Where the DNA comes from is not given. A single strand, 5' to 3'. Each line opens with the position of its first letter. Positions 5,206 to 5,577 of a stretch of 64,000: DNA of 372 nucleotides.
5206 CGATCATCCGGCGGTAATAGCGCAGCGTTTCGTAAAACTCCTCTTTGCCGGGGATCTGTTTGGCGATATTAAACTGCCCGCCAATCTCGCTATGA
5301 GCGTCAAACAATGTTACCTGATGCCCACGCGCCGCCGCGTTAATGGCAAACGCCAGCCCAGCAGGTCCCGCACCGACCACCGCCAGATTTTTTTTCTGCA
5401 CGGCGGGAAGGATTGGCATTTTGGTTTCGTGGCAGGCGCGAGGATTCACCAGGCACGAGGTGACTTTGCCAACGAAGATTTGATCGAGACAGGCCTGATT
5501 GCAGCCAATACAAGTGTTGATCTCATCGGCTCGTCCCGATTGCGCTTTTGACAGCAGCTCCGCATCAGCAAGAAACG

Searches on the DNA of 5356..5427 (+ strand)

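Call 43: search_dna_similar(query=window:5356-5427:+, collection=ecoli_genomes, mode=near, max_rows=3, rows=best)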
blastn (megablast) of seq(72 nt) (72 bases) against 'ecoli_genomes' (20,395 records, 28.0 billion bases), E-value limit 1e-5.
Records with a match: 4583; places in all: 4584; records where one place covers at least 80% of the query: 4583.
Genomes with a match: 4583 of 5426; with a place that covers at least 80% of the query: 4583. Places per genome that has any: lowest 1, median 1, highest 2. On chromosomes: 4584 places; on plasmids: 0.
Best place of each record, by identity: >=99% 1519; 95-99% 3062; 90-95% 2.
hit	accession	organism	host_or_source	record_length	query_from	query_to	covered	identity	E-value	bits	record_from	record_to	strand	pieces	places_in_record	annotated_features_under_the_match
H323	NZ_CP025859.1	Escherichia coli strain 504239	Homo sapiens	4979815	1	72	100%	100.0%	5e-29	134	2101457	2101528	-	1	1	fadH: NADPH-dependent 2,4-dienoyl-CoA reductase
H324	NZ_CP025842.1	Escherichia coli strain 720632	Homo sapiens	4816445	1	72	100%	100.0%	5e-29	134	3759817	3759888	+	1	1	fadH: NADPH-dependent 2,4-dienoyl-CoA reductase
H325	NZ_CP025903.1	Escherichia coli strain 300709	Homo sapiens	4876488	1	72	100%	100.0%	5e-29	134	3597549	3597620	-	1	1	fadH: NADPH-dependent 2,4-dienoyl-CoA reductase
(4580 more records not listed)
